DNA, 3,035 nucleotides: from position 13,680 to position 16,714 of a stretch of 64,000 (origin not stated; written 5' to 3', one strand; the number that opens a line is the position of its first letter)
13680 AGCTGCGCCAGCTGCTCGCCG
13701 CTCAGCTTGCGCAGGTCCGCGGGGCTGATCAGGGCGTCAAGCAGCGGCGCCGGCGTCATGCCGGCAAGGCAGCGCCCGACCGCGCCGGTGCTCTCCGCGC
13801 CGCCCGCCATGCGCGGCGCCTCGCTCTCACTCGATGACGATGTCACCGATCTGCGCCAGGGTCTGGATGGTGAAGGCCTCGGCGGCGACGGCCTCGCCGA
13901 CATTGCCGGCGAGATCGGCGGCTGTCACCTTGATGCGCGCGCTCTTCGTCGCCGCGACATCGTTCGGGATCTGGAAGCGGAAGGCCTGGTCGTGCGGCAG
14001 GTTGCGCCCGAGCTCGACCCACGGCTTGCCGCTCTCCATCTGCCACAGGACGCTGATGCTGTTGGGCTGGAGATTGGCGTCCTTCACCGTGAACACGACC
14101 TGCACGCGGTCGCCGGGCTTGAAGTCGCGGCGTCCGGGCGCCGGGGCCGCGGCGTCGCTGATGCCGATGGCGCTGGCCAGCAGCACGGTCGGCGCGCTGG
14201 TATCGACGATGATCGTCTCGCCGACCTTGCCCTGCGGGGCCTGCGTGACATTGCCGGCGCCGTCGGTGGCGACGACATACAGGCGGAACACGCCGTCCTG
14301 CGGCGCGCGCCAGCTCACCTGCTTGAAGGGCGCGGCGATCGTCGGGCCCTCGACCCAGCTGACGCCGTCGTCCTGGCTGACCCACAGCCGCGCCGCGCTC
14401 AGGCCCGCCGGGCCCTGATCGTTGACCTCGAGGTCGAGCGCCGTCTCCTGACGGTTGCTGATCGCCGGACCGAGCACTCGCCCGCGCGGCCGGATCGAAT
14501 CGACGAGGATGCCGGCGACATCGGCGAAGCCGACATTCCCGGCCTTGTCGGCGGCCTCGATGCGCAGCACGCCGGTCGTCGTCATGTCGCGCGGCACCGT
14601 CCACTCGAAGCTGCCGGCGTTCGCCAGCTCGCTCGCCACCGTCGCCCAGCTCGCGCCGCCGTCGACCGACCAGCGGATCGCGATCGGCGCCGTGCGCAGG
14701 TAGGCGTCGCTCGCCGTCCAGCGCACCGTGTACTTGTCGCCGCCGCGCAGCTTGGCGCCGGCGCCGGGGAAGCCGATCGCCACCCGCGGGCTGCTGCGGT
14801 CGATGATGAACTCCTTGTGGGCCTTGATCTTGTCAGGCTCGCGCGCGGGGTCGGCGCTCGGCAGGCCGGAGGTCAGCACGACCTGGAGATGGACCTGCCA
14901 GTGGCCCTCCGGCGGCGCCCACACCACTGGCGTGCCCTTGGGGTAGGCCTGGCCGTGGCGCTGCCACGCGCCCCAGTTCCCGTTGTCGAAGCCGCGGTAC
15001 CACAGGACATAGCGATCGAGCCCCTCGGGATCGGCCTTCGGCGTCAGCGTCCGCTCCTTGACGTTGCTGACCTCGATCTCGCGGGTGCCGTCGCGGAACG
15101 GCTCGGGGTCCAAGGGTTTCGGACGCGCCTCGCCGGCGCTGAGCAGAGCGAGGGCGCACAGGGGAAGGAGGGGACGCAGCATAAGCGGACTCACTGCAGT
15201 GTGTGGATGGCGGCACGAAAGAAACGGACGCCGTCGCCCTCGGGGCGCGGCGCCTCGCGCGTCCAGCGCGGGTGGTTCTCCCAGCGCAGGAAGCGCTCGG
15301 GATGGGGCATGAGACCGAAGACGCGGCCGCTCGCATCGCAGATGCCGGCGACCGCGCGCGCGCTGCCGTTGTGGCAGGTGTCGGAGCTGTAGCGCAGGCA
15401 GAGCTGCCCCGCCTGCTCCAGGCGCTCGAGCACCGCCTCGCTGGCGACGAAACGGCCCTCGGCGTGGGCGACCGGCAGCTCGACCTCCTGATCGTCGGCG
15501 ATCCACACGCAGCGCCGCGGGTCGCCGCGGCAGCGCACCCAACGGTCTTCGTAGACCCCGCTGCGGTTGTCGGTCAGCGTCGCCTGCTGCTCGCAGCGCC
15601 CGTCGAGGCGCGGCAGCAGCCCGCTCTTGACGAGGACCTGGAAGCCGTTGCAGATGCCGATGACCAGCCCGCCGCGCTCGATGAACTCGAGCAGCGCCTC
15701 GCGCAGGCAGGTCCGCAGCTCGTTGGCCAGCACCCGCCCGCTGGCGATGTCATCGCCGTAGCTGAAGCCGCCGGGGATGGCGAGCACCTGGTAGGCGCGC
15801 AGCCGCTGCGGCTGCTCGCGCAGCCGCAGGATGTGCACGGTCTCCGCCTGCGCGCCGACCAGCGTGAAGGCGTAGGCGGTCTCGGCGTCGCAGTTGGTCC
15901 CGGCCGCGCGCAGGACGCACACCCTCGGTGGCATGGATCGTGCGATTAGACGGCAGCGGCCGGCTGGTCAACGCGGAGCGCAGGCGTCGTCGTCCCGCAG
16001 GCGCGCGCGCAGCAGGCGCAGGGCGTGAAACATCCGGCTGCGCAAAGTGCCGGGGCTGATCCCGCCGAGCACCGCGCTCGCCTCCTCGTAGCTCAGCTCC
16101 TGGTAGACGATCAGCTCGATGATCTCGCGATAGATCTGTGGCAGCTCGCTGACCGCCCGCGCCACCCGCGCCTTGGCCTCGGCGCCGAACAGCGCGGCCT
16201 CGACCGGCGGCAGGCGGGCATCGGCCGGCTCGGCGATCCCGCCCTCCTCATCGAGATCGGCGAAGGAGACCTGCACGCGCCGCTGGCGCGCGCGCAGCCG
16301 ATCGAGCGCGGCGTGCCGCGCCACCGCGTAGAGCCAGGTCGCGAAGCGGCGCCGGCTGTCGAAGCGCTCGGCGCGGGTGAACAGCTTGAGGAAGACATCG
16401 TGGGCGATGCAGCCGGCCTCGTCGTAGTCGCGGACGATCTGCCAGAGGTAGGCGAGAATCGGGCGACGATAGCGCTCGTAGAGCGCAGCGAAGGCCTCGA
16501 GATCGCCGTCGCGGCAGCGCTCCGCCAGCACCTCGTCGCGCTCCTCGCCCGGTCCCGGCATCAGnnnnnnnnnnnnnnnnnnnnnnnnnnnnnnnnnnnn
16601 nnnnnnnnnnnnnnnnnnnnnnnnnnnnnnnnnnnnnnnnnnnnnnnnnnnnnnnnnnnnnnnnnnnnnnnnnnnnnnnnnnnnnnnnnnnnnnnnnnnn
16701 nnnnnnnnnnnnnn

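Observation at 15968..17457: Tandem-hotdog FabZ-like dehydratase translationally coupled to an ECF sigma factor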

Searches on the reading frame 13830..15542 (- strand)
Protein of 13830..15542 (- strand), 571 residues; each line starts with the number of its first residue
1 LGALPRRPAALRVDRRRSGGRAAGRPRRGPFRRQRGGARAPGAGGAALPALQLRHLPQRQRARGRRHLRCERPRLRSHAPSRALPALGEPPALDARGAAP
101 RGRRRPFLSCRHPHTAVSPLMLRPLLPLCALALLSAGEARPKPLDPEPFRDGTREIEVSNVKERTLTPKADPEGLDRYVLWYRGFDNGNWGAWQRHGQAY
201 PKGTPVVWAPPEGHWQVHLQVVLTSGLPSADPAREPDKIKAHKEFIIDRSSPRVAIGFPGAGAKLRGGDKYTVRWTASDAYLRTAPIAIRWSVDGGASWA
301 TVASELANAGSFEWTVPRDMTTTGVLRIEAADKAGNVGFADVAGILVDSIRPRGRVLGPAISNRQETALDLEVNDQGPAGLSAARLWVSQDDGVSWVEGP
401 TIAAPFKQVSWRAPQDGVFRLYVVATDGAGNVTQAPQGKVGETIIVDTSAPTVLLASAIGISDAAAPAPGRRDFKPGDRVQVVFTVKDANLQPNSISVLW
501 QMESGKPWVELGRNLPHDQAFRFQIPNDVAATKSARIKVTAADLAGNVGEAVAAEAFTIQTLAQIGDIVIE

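Call 73: search_protein_families(library=pfam, proteins=[window:13830-15542:-], max_evalue=0.001)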
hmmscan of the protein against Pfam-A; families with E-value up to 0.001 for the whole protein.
window:13830-15542:- (571 aa): 3 families
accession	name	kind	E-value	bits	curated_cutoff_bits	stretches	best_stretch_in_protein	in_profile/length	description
PF10342.15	Kre9_KNH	-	1.4e-07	32.6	24.6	1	259-334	2-79/94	Kre9/KNH-like N-terminal Ig-like domain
PF19077.6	Big_13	-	6e-05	23.9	27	0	413-437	71-95/102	Bacterial Ig-like domain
PF17936.7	Big_6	-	0.00018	22.2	27.6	0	523-554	48-79/83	Bacterial Ig domain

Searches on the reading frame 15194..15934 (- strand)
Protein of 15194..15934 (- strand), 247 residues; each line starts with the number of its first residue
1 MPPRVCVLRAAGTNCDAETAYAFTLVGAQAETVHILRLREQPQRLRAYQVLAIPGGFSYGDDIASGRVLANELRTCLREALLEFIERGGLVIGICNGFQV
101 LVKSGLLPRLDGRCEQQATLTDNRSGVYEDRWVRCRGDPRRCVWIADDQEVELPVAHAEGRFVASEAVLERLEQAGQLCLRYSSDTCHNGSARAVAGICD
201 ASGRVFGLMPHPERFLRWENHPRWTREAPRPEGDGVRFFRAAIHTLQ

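Call 4: search_protein_families(library=pfam, proteins=[window:15194-15934:-], max_evalue=1)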
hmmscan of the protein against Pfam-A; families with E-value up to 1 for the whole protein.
window:15194-15934:- (247 aa): 4 families
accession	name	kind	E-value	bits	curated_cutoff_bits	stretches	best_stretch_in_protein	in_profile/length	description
PF13507.12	GATase_5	-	2.3e-68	230.6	27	1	3-243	2-257/260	CobB/CobQ-like glutamine amidotransferase domain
PF07685.20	GATase_3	-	3.2e-06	27.3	27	1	37-104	29-91/196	CobB/CobQ-like glutamine amidotransferase domain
PF01965.30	DJ-1_PfpI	-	5.7e-05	23.4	26.6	1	47-109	61-115/165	DJ-1/PfpI family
PF00117.34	GATase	-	0.13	12.3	22.8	1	33-104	24-88/190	Glutamine amidotransferase class-I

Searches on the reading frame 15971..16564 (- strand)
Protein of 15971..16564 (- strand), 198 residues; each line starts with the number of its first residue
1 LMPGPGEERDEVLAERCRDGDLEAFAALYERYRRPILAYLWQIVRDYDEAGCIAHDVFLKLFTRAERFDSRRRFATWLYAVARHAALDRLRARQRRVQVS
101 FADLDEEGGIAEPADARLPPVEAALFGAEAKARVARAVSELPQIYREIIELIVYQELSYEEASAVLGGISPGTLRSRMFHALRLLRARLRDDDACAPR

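Call 4: search_protein_families(library=pfam, proteins=[window:15971-16564:-], max_evalue=1)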
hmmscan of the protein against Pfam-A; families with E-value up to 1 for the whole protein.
window:15971-16564:- (198 aa): 3 families
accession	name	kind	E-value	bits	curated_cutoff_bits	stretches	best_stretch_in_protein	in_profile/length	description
PF04542.20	Sigma70_r2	-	6.2e-13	48.8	24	1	28-96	1-71/71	Sigma-70 region 2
PF08281.18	Sigma70_r4_2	-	1.8e-11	43.9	25.7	1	133-185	3-54/54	Sigma-70, region 4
PF04545.22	Sigma70_r4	-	9.5e-07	28.7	24.1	1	138-186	2-49/50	Sigma-70, region 4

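Call 8: search_protein_families(library=ncbifam, proteins=[window:15971-16564:-], max_evalue=1)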
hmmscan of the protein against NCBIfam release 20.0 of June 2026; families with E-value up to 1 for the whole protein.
window:15971-16564:- (198 aa): 84 families (the best 25 are shown)
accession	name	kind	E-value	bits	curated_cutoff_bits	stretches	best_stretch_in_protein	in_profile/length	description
NF009166.1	PRK12513.1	equivalog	6.5e-34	117.3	206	1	7-191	6-188/193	RNA polymerase sigma factor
NF004113.0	PRK05602.1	equivalog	6.3e-28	97.8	208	1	7-193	29-205/211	RNA polymerase sigma factor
NF009168.0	PRK12515.1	subfamily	1.3e-27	96.5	236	1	8-190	7-180/189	RNA polymerase sigma factor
NF008888.0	PRK11922.1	equivalog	1.1e-26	93.9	204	1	7-191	14-198/231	RNA polymerase sigma factor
NF007223.0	PRK09641.1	equivalog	3e-26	92.4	209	1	14-191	9-186/187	RNA polymerase sigma factor SigW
NF009172.0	PRK12519.1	subfamily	5.5e-26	91.3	222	1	8-192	14-192/194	RNA polymerase sigma factor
TIGR02985.1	Sig70_bacteroi1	subfamily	6.1e-26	91.6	126.4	1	23-189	1-162/162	RNA polymerase sigma-70 factor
TIGR02937.1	sigma70-ECF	superfamily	6.9e-25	87.6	42.9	1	23-189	1-165/165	sigma-70 family RNA polymerase sigma factor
TIGR02948.1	SigW_bacill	equivalog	1.1e-22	81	243.1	1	16-191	11-186/187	RNA polymerase sigma factor SigW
NF007228.0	PRK09646.1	subfamily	9.6e-22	77.6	226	1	11-189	18-190/194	ECF RNA polymerase sigma factor SigK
NF007227.0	PRK09645.1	subfamily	1.9e-21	76.7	202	1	19-191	9-172/177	sigma-70 family RNA polymerase sigma factor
TIGR02939.1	RpoE_Sigma70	equivalog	2.2e-21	76.8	236.15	1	8-190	5-187/190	RNA polymerase sigma factor RpoE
NF009171.0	PRK12518.1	equivalog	7.2e-20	71.6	208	1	8-190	12-185/191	RNA polymerase sigma factor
TIGR02950.1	SigM_subfam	subfamily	8.6e-20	71.2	147.95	1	28-188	5-157/159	RNA polymerase sigma factor, SigM family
NF006930.0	PRK09415.1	subfamily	1.8e-19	70.3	198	1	24-191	17-177/179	RNA polymerase factor sigma C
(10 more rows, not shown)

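Call 20: find_homologous_proteins(query=window:15971-16564:-, max_evalue=1e-10)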
Query window:15971-16564:- (198 aa): 263 proteins with E <= 1e-10 among 3052 candidates; the best 120 are listed.
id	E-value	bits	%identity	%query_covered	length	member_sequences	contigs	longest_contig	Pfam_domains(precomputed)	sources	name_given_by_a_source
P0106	9.6e-122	422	100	99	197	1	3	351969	PF04545.23,PF04542.21,PF08281.19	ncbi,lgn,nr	ncbi:MAG: sigma-70 family RNA polymerase sigma factor [Planctomycetota bacterium]|nr:sigma-70 family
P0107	2.7e-79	284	71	95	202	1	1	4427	PF04545.23,PF04542.21,PF08281.19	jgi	jgi:RNA polymerase sigma-70 factor, ECF subfamily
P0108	2.0e-75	271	67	95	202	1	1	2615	PF04545.23,PF04542.21,PF08281.19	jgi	jgi:RNA polymerase sigma-70 factor (ECF subfamily)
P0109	3.1e-74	267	67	95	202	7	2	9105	PF04545.23,PF04542.21,PF08281.19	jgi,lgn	-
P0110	2.3e-73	265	62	95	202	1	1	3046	PF04545.23,PF04542.21,PF08281.19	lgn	-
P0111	4.2e-73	264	68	93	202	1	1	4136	PF04545.23,PF04542.21,PF08281.19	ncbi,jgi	jgi:RNA polymerase sigma-70 factor (ECF subfamily)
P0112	5.8e-73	263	66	95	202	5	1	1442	PF04545.23,PF04542.21,PF08281.19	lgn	-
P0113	6.0e-73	263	66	95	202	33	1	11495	PF04545.23,PF04542.21,PF08281.19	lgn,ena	-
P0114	8.7e-73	263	66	96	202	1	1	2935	PF04545.23,PF04542.21,PF08281.19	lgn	-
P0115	1.2e-72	262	66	95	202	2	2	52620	PF04545.23,PF04542.21,PF08281.19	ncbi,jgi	jgi:RNA polymerase sigma-70 factor (ECF subfamily)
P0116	3.0e-72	261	65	96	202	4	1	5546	PF04545.23,PF04542.21,PF08281.19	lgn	-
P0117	6.8e-72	260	64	95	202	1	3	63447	PF04545.23,PF04542.21,PF08281.19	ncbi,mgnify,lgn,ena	ncbi:MAG: sigma-70 family RNA polymerase sigma factor [Planctomycetota bacterium]|mgnify:CR=1 FL=1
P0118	1.2e-71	259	65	95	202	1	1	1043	PF04545.23,PF04542.21,PF08281.19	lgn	-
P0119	1.3e-71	259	65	95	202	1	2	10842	PF04545.23,PF04542.21,PF08281.19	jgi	jgi:RNA polymerase sigma-70 factor, ECF subfamily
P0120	6.1e-71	257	65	95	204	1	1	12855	PF04545.23,PF04542.21,PF08281.19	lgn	-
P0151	5.1e-63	231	57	95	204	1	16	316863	PF04545.23,PF04542.21,PF08281.19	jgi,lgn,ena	-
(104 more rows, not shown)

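Call 59: find_encoding_contigs(protein=P0151, flank=4000, max_places=1)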
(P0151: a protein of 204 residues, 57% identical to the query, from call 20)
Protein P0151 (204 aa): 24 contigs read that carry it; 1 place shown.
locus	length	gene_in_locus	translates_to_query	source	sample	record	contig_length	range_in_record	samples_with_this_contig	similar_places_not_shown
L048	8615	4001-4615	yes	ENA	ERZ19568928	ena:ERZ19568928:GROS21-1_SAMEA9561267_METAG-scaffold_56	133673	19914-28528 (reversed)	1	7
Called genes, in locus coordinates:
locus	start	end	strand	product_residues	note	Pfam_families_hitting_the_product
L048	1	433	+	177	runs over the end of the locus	PF00398:RrnaAD (weak), PF13649:Methyltransf_25 (weak)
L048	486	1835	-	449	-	PF00206:Lyase_1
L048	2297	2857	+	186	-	PF00551:Formyl_trans_N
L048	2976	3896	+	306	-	PF22818:ApeI-like (faint)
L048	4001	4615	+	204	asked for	PF04542:Sigma70_r2, PF08281:Sigma70_r4_2, PF04545:Sigma70_r4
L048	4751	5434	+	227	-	PF01507:PAPS_reduct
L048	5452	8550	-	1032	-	PF00873:ACR_tran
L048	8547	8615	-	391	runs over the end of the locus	PF25919:BSH_CusB (faint), PF25917:BSH_RND, PF25973:BSH_CzcB (faint), PF25967:RND-MFP_C (weak)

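Call 66: search_solved_structures(query=window:15971-16561:-, max_evalue=0.00001)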
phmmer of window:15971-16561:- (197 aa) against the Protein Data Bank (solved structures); distinct sequences matched with E-value up to 0.00001: 19.
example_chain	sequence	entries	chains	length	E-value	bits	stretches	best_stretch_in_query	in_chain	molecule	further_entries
6in7_B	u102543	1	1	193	4.8e-20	75.9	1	6-184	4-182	RNA polymerase sigma-H factor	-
8z6g_B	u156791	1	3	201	6.2e-20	75.6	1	6-184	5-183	RNA polymerase sigma factor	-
5wuq_A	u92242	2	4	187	2.9e-18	70.1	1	15-190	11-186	ECF RNA polymerase sigma factor SigW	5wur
1or7_A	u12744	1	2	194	2.2e-16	64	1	8-184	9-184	RNA polymerase sigma-E factor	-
6jbq_F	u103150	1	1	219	3.2e-16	63.4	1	8-184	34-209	ECF RNA polymerase sigma-E factor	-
4nqw_A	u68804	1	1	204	5.5e-13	52.9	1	10-186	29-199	ECF RNA polymerase sigma factor SigK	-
2q1z_A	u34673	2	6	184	2e-12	51.1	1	16-186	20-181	RpoE, ECF SigE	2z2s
7qh5_A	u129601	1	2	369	2.1e-12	51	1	9-110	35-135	RNA polymerase sigma factor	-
5or5_A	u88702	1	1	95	2.6e-11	47.5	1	8-97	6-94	ECF RNA polymerase sigma-E factor,ECF RNA polymerase sigma factor SigW,ECF RNA polymerase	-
4cxf_A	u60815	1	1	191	6e-09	39.7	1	6-189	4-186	RNA POLYMERASE SIGMA FACTOR CNRH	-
9isn_F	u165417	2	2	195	6.1e-09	39.7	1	30-187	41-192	ECF sigma factor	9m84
6dxo_A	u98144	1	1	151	6.3e-09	39.7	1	12-94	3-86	RNA polymerase ECF-subfamily sigma factor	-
6dv9_F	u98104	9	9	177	9.4e-09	39.1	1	24-190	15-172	ECF RNA polymerase sigma factor SigL | RNA polymerase sigma factor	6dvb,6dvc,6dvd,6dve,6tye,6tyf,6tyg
2map_A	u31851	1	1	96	1.4e-08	38.5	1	8-97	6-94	RNA polymerase sigma factor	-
2mao_A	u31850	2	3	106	1.6e-08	38.4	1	8-98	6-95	RNA polymerase sigma factor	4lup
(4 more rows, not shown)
